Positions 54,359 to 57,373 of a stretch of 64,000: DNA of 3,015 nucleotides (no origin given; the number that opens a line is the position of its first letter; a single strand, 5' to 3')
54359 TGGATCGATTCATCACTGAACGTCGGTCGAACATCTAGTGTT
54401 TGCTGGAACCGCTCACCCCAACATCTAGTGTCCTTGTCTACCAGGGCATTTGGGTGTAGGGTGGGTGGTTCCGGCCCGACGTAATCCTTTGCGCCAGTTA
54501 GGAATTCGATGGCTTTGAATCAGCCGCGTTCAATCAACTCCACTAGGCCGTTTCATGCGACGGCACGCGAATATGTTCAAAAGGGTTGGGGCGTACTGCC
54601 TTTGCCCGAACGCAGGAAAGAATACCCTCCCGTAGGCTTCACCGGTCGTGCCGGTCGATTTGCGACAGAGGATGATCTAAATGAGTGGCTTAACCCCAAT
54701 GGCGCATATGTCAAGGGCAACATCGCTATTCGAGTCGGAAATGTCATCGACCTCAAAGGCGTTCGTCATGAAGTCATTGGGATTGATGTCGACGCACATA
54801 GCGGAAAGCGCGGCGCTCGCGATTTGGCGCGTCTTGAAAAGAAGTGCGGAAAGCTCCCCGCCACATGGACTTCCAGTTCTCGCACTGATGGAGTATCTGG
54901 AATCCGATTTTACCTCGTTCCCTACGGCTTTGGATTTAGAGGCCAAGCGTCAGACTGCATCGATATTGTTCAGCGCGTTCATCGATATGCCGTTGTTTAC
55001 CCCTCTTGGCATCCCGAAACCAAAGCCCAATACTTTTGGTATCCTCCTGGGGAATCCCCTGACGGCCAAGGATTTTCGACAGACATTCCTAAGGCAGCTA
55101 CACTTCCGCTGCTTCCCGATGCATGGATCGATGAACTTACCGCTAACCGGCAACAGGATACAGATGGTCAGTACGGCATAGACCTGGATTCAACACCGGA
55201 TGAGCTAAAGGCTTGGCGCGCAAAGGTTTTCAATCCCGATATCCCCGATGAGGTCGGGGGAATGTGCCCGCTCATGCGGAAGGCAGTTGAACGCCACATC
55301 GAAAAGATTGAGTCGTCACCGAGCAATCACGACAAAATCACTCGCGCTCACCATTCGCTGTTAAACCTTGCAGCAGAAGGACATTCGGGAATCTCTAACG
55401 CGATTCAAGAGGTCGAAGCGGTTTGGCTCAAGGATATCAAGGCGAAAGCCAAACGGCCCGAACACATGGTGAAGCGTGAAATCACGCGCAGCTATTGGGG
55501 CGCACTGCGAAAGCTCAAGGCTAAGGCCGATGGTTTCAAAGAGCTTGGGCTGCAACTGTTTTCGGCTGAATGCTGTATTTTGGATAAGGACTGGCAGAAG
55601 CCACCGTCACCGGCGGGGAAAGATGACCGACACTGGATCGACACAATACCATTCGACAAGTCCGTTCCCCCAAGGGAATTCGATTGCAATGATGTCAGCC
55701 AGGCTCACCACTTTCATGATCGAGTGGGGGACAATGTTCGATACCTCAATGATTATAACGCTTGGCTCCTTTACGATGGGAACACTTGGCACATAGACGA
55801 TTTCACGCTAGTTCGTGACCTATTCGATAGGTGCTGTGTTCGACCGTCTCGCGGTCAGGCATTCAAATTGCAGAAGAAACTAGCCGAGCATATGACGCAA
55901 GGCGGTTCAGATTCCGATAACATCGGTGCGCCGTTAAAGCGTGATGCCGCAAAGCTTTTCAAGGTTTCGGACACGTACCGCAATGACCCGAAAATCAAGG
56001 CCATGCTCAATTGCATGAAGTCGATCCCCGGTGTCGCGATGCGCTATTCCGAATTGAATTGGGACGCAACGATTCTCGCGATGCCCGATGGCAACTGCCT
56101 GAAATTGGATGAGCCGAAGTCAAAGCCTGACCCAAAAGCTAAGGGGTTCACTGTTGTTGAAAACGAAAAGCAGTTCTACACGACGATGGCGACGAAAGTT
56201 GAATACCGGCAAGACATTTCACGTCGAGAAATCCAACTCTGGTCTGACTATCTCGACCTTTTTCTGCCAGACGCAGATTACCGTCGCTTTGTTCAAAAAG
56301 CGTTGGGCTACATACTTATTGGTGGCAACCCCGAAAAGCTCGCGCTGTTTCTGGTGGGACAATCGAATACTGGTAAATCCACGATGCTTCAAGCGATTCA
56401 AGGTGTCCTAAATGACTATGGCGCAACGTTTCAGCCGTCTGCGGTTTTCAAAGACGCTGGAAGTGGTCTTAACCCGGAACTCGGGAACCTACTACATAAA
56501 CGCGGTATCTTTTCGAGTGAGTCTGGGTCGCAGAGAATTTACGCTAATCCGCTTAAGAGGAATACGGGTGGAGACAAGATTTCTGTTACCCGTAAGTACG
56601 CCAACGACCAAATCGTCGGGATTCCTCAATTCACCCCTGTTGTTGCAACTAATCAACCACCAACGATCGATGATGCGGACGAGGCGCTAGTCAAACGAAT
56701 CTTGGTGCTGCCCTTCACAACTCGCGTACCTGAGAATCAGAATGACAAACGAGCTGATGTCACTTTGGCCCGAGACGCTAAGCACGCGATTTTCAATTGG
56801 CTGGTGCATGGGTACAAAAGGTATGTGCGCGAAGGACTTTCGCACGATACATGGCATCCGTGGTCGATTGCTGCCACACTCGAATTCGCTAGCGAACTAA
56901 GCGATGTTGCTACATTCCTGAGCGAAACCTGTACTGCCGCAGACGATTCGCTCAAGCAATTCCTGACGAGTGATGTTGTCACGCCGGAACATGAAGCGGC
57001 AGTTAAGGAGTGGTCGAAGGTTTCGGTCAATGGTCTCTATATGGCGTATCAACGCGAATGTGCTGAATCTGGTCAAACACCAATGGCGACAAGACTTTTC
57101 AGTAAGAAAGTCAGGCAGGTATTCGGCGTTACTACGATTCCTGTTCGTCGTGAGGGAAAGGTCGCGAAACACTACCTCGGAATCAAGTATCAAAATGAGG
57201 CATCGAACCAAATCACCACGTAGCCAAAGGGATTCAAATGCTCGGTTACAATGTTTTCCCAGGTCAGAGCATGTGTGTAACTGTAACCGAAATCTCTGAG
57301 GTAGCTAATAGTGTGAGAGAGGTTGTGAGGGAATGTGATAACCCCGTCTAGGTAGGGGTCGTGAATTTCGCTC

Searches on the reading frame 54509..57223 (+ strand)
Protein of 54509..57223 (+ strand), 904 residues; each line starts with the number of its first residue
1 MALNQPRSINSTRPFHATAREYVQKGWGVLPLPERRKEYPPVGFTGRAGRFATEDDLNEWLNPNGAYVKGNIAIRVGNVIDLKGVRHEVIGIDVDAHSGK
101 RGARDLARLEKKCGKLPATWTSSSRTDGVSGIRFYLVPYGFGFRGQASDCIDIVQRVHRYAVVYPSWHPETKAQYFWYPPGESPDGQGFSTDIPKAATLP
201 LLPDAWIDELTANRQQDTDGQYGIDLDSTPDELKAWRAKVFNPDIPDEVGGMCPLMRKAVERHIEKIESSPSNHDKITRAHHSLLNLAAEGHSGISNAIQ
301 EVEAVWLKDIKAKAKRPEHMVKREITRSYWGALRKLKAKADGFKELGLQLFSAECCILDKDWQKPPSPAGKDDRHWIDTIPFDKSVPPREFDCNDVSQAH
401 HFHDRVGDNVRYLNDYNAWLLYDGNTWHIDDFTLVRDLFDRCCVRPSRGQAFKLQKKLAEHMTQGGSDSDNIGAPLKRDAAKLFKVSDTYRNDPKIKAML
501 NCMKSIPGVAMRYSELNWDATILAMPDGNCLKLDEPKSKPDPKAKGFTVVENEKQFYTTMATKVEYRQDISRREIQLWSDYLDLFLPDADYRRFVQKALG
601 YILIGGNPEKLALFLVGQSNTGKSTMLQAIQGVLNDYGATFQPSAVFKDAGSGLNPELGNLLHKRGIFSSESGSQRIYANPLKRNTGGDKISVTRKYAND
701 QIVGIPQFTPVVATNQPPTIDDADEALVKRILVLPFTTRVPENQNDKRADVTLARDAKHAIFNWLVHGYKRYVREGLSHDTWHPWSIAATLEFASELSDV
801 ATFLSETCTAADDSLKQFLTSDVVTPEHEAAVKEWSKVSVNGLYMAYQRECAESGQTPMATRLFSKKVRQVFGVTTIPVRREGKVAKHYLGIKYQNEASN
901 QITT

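Call 15: search_protein_families(library=pfam, proteins=[window:54509-57223:+], max_evalue=0.01)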
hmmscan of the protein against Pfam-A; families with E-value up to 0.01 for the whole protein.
window:54509-57223:+ (904 aa): 6 families
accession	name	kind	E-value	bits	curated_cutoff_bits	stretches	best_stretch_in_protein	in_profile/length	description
PF09250.16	Prim-Pol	-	9.4e-17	62.4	22.8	1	19-183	1-155/158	Bifunctional DNA primase/polymerase, N-terminal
PF08706.16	D5_N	-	1.5e-09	38.8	22.4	1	399-578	1-139/145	D5 N terminal like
PF19263.5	DUF5906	-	1.4e-05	26.1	27.6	1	615-724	1-110/114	Family of unknown function (DUF5906)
PF02257.21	RFX_DNA_binding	-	4.1e-05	24.5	27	1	834-894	16-77/79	RFX DNA-binding domain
PF03288.22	Pox_D5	-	0.00052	20.9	21.4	1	827-874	17-59/86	Poxvirus D5 protein-like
PF13555.12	AAA_29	-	0.0052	17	27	0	612-634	24-46/61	P-loop containing region of AAA domain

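Call 24: search_dna_similar(query=window:54509-57223:+, collection=phages, mode=protein, max_rows=60, rows=spread)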
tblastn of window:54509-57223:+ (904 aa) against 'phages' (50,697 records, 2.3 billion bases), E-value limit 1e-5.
Records with a match: 1023; places in all: 1023; records where one place covers at least 80% of the query: 199.
Best place of each record, by identity: >=99% 2; 60-80% 5; <60% 1016.
By first word of the organism name: Mycobacterium 339; Gordonia 122; Microbacterium 101; Arthrobacter 94; Streptococcus 93; Streptomyces 36; Lactobacillus 17; Corynebacterium 15; Rhodococcus 13; Curtobacterium 13; and 52 more.
By host as written in the record: Mycobacterium smegmatis mc2 155 228; Gordonia terrae 3612 68; Microbacterium foliorum NRRL B-24224 56; - 55; Arthrobacter globiformis B-2979 51; Mycobacterium smegmatis mc#155 49; Microbacterium foliorum NRRL B-24224 SEA 34; Gordonia rubripertincta NRRL B-16540 26; and 225 more.
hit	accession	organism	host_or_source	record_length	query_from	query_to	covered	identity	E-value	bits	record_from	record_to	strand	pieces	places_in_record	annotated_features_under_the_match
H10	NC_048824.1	Mycobacterium phage Indlulamithi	Mycobacterium smegmatis mc2 155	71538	1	904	100%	100.0%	0e+0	1886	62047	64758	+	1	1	95: DNA primase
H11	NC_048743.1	Mycobacterium phage DrLupo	Mycobacterium smegmatis mc2 155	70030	5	897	99%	32.5%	4e-117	400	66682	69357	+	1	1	109: DNA primase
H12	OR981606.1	Mycobacterium phage Benzema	Mycolicobacterium smegmatis mc^2 155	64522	3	902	100%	31.6%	2e-115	395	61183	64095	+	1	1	DNA primase/polymerase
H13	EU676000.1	Mycobacterium phage Adjutor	Mycobacterium sp.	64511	3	896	99%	30.5%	4e-110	379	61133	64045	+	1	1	86: primase/polymerase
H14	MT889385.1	Mycobacterium phage Thoth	Mycobacterium smegmatis mc#155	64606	3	896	86%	34.5%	6e-67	407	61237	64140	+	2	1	88: DNA primase/polymerase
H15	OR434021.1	Gordonia phage Sampudon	Gordonia rubripertincta NRRL B-16540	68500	7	896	98%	29.3%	5e-93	328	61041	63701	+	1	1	90: DNA primase/polymerase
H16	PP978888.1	Rhodococcus phage CoffeeBean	Rhodococcus equi NRRL B-16538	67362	22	900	97%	29.3%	3e-85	305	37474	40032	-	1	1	53: DNA primase/polymerase/helicase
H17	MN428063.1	Gordonia phage NadineRae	Gordonia terrae CAG3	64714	22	893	96%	28.8%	1e-80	291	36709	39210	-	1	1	52: DNA primase/polymerase/helicase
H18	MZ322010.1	Gordonia phage Bonum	Gordonia terrae 3612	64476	15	890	97%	28.5%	3e-78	285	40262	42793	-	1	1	56: DNA primase/polymerase/helicase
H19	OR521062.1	Gordonia phage GOATification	Gordonia rubripertincta NRRL B-16540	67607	7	896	98%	27.9%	2e-82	297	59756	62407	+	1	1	87: DNA primase/polymerase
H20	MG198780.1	Corynebacterium phage Zion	Corynebacterium vitaeruminis NCIB 9291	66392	13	806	88%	30.0%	1e-86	310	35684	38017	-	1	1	DNA primase | hypothetical protein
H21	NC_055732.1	Gordonia phage Patio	Gordonia terrae 3612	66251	22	895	78%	32.6%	9e-44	319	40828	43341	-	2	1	DNA primase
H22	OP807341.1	Lacticaseibacillus phage C4.1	Lacticaseibacillus casei LMG 24102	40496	384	893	56%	25.7%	3e-31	139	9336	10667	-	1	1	hypothetical protein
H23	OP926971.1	Listeria phage FHC15313-PLM26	Listeria monocytogenes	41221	370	897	58%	23.9%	3e-31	139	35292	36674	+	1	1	P4 family primase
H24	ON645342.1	Mycobacterium phage OmniCritical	Mycobacterium smegmatis mc2155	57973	366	880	57%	23.9%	5e-21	105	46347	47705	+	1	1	73: DNA primase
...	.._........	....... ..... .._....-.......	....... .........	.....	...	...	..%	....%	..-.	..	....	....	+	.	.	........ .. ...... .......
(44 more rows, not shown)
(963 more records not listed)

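Call 25: find_related_loci(query=window:54509-57223:+, collection=viral_contigs, flank=3000)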
Query window:54509-57223:+ (904 aa) in viral_contigs; peptide patterns used: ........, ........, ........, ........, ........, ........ (x = any residue, [..] = any of these).
1 stretches matched a pattern, but none encodes a relative of the query by tblastn (E <= 1e-3).

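Call 29: search_solved_structures(query=window:54509-57223:+, max_evalue=1, show_alignments=2)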
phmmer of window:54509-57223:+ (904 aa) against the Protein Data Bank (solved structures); distinct sequences matched with E-value up to 1: 6.
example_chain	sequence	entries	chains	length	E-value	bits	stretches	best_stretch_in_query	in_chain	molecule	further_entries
8xj8_A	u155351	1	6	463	5.5e-08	34.7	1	587-748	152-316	Monkeypox virus E5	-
8apl_A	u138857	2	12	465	5.5e-08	34.7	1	587-748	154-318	Primase D5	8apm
10wp_D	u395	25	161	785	1.5e-07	33.3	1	588-748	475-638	Uncoating factor OPG117 | Primase D5 | Monkeypox virus E5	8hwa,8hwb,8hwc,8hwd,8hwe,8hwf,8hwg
11wz_E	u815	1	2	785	1.6e-07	33.2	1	588-748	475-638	Uncoating factor OPG117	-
6qic_A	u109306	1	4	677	0.098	14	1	400-476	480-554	Putative pre-mRNA splicing factor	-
6i3o_A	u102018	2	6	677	0.098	14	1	400-476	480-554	Putative pre-mRNA splicing factor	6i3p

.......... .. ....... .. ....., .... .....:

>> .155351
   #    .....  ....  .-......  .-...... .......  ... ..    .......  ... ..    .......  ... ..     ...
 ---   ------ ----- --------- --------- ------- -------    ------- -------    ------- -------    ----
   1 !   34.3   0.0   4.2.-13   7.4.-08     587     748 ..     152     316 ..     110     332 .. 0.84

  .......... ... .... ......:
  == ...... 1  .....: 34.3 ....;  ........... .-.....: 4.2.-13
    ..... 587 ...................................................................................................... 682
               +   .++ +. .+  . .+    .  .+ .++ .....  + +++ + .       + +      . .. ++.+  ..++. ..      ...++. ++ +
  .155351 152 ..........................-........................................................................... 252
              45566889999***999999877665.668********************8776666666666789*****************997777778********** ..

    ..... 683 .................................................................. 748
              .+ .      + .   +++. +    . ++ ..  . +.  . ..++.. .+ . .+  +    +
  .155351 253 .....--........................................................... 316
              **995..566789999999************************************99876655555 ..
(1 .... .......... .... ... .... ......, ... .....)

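Call 42: get_annotated_region(hit=H11, flank=1500)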
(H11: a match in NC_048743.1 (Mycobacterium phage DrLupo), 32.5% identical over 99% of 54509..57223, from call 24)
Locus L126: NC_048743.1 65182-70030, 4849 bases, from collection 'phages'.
description: Mycobacterium phage DrLupo, complete genome.
organism: Mycobacterium phage DrLupo (NCBI taxid 2499037)
taxonomy: Viruses; Duplodnaviria; Heunggongvirae; Uroviricota; Caudoviricetes; Barnyardvirus; Barnyardvirus drlupo
host: Mycobacterium smegmatis mc2 155; source: -; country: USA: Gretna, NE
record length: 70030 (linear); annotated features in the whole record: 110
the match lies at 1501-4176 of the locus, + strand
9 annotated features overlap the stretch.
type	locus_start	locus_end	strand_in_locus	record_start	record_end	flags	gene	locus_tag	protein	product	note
CDS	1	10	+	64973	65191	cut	102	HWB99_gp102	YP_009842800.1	hypothetical protein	-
CDS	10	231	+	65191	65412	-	103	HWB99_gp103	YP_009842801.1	hypothetical protein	-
CDS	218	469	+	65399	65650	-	104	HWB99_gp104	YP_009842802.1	hypothetical protein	-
CDS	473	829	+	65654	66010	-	105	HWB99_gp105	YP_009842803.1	hypothetical protein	-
CDS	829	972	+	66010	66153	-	106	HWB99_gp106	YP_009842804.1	hypothetical protein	-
CDS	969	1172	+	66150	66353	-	107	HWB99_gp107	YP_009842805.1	hypothetical protein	-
CDS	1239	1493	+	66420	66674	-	108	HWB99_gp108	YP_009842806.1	hypothetical protein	-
CDS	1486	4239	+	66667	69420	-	109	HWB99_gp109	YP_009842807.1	DNA primase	-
CDS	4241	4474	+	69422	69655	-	110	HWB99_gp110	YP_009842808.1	hypothetical protein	-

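Call 43: get_annotated_region(hit=H15, flank=1500)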
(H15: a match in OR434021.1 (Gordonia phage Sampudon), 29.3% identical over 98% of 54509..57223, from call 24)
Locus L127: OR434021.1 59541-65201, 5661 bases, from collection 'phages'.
description: Gordonia phage Sampudon, complete genome.
organism: Gordonia phage Sampudon (NCBI taxid 3077144)
taxonomy: Viruses; Duplodnaviria; Heunggongvirae; Uroviricota; Caudoviricetes; Lambovirus
host: Gordonia rubripertincta NRRL B-16540; source: soil; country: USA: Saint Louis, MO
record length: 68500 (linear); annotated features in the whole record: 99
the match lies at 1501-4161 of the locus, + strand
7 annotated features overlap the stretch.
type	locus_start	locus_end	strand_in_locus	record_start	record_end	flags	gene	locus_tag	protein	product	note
CDS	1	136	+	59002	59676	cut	87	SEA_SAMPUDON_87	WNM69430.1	RuvC-like resolvase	-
CDS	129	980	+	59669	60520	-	88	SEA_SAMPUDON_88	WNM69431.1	lysin B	-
CDS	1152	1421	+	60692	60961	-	89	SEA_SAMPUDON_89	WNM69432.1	hypothetical protein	-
CDS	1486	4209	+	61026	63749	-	90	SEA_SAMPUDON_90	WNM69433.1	DNA primase/polymerase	-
CDS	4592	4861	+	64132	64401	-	91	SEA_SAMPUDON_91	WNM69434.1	hypothetical protein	-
CDS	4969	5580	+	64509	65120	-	92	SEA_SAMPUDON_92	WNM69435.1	hypothetical protein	-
CDS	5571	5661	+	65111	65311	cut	93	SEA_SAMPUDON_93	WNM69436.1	hypothetical protein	-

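Call 47: get_annotated_region(hit=H13, flank=1500)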
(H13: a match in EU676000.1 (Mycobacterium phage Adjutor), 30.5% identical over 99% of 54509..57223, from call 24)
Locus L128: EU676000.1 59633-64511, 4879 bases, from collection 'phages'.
description: Mycobacterium phage Adjutor, complete genome.
organism: Mycobacterium phage Adjutor (NCBI taxid 528321)
taxonomy: Viruses; Duplodnaviria; Heunggongvirae; Uroviricota; Caudoviricetes; Dclasvirinae; Plotvirus; Plotvirus plot
host: Mycobacterium sp.; source: -; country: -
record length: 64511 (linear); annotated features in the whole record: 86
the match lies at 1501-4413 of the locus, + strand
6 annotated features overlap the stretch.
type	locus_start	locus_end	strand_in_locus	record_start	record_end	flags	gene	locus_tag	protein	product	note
CDS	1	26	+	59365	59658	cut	81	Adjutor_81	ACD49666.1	hypothetical protein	gp81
CDS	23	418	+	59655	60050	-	82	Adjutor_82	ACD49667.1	hypothetical protein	gp82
CDS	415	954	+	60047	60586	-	83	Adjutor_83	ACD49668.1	hypothetical protein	gp83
CDS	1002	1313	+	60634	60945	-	84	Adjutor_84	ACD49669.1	hypothetical protein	gp84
CDS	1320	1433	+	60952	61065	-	85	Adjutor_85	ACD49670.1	hypothetical protein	gp85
CDS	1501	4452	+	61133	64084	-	86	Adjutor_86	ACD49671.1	primase/polymerase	gp86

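Call 48: get_annotated_region(hit=H16, flank=1500)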
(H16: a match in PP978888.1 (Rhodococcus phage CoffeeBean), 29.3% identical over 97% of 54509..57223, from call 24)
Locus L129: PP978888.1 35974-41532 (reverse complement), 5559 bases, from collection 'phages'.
description: Rhodococcus phage CoffeeBean, complete genome.
organism: Rhodococcus phage CoffeeBean (NCBI taxid 3229444)
taxonomy: Viruses
host: Rhodococcus equi NRRL B-16538; source: soil; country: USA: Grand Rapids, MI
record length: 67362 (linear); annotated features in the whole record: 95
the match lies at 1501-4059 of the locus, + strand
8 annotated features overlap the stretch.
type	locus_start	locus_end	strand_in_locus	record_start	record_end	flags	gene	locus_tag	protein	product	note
CDS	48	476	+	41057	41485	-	57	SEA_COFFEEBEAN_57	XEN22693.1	helix-turn-helix DNA binding domain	-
CDS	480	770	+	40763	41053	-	56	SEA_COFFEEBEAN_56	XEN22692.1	hypothetical protein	-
CDS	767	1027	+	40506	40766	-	55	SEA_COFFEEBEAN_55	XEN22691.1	WhiB family transcription factor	-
CDS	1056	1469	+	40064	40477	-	54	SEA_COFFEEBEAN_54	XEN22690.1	hypothetical protein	-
CDS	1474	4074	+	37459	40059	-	53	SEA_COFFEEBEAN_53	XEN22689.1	DNA primase/polymerase/helicase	-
CDS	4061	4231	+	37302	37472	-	52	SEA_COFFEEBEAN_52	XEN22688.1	membrane protein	-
CDS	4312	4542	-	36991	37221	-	51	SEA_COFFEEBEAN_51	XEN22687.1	holin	-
CDS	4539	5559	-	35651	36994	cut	50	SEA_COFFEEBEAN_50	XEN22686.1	lysin A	-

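Call 54: get_annotated_region(hit=H19, flank=1000)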
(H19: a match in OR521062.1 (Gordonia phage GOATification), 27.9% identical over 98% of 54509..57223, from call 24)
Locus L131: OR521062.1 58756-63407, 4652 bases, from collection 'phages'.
description: Gordonia phage GOATification, complete genome.
organism: Gordonia phage GOATification (NCBI taxid 3077812)
taxonomy: Viruses; Duplodnaviria; Heunggongvirae; Uroviricota; Caudoviricetes; Lambovirus
host: Gordonia rubripertincta NRRL B-16540; source: -; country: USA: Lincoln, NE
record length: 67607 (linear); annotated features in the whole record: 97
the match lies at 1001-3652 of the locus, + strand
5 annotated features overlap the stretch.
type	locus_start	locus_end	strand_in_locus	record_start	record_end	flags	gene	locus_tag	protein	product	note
CDS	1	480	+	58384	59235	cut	85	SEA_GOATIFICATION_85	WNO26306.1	lysin B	-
CDS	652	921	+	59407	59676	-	86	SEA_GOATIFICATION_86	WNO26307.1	hypothetical protein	-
CDS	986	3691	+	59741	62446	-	87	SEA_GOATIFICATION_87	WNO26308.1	DNA primase/polymerase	-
CDS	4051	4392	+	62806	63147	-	88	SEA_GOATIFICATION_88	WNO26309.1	hypothetical protein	-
CDS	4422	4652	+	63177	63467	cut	89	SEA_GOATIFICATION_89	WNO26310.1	hypothetical protein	-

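Call 62: find_homologous_proteins(query=window:54509-57220:+, max_evalue=1e-10)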
Query window:54509-57220:+ (904 aa): 234 proteins with E <= 1e-10 among 8000 candidates; the best 120 are listed.
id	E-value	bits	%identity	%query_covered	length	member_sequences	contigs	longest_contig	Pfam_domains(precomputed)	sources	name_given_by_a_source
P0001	0.0e+0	2134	100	100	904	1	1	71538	PF19263.6,PF09250.17,PF08706.17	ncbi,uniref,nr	ncbi:DNA primase [Mycobacterium phage Indlulamithi]|uniref:DNA primase/polymerase n=1 Tax=Mycobacter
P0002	0.0e+0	1365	65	99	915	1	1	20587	PF09250.17,PF08706.17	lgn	-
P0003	0.0e+0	1362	66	100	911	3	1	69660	PF19263.6,PF09250.17,PF08706.17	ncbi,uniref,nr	ncbi:DNA primase [Mycobacterium phage Fowlmouth]|uniref:DNA primase/polymerase n=1 Tax=Mycobacterium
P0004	0.0e+0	1326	64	99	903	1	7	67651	PF19263.6,PF09250.17,PF08706.17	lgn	-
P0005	0.0e+0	1241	60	99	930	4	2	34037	PF09250.17,PF08706.17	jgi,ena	-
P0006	0.0e+0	1186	58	99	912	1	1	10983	PF19263.6,PF09250.17,PF08706.17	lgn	-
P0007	0.0e+0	1182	57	99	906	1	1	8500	PF19263.6,PF09250.17,PF08706.17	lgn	-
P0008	0.0e+0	1181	58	99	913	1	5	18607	PF19263.6,PF09250.17,PF08706.17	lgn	-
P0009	0.0e+0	1176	57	100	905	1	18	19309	PF19263.6,PF09250.17,PF08706.17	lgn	-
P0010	0.0e+0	1165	58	96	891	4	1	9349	PF19263.6,PF09250.17,PF08706.17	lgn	-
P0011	0.0e+0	1161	56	100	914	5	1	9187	PF19263.6,PF09250.17,PF08706.17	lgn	-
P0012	0.0e+0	1134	57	99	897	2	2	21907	PF19263.6,PF09250.17,PF08706.17,PF03288.23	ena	-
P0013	0.0e+0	1127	55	99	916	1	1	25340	PF19263.6,PF09250.17,PF08706.17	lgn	-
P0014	0.0e+0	1123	55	100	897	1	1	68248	PF19263.6,PF09250.17,PF08706.17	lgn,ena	-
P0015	0.0e+0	1087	54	100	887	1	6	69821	PF19263.6,PF09250.17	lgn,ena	-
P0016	0.0e+0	1072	53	99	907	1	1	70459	PF19263.6,PF09250.17,PF08706.17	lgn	-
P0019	2.4e-285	968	49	99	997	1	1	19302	PF19263.6,PF09250.17,PF08706.17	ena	-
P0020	2.4e-260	885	47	99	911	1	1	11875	PF19263.6,PF09250.17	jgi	jgi:P4 family phage/plasmid primase-like protien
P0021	1.4e-249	849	44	100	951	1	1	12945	PF09250.17,PF08706.17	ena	-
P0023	2.2e-219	749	41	99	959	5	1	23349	PF09250.17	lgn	-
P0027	2.4e-136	474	35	96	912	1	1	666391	PF19263.6,PF09250.17,PF08706.17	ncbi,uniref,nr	ncbi:phage/plasmid primase, P4 family [Rhodococcus pyridinivorans]|uniref:phage/plasmid primase, P4 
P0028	9.3e-134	466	35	96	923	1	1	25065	PF19263.6,PF09250.17,PF08706.17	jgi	jgi:P4 family phage/plasmid primase-like protien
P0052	1.1e-112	396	32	98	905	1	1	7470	PF19263.6,PF08706.17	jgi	jgi:P4 family phage/plasmid primase-like protien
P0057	4.6e-106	374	32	98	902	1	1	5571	PF09250.17,PF08706.17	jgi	jgi:P4 family phage/plasmid primase-like protien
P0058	1.3e-104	369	33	89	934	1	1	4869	PF01057.24,PF09250.17,PF08706.17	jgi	jgi:P4 family phage/plasmid primase-like protien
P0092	4.4e-70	255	28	83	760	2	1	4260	PF09250.17,PF08706.17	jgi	jgi:P4 family phage/plasmid primase-like protien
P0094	3.4e-69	252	41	36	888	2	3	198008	PF19263.6,PF09250.17,PF08706.17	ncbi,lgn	ncbi:phage/plasmid primase, P4 family [Mycobacterium kansasii]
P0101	1.8e-64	237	27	98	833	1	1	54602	PF09250.17,PF08706.17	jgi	jgi:P4 family phage/plasmid primase-like protien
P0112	3.9e-57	212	28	96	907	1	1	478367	PF09250.17,PF08706.17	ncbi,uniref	ncbi:phage/plasmid primase, P4 family [Micromonospora sp. NPDC049204]|uniref:phage/plasmid primase, 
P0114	6.9e-57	212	37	38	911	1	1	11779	PF19263.6,PF09250.17,PF08706.17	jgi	jgi:P4 family phage/plasmid primase-like protien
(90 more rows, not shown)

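Call 63: find_encoding_contigs(protein=P0004, flank=1500, max_places=1)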
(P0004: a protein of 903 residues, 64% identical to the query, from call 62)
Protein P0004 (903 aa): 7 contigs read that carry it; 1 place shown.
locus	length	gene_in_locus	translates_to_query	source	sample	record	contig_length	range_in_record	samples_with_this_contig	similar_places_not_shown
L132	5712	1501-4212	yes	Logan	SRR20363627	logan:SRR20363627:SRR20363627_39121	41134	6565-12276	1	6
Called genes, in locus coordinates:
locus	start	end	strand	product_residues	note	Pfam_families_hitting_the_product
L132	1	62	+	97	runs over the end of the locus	-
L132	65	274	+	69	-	-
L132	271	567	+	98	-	-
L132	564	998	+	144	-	-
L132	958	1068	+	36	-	-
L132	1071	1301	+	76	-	-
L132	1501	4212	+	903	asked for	PF09250:Prim-Pol, PF08706:D5_N, PF19263:DUF5906 (weak)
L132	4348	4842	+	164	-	-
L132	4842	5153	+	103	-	-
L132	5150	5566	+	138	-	-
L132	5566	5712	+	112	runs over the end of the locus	-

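Call 64: find_encoding_contigs(protein=P0005, flank=1500, max_places=1)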
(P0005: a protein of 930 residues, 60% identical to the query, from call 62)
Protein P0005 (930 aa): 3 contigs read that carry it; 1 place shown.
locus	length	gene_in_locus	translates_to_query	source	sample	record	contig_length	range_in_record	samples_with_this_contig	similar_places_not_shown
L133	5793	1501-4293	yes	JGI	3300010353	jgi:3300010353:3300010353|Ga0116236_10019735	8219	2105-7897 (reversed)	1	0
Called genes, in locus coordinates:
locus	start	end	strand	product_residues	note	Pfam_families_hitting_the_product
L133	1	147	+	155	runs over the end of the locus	?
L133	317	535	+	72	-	-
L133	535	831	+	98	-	-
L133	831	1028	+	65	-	-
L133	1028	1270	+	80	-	-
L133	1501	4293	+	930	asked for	PF09250:Prim-Pol, PF08706:D5_N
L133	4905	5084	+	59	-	-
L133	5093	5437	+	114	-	-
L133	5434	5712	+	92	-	-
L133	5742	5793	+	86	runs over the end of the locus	-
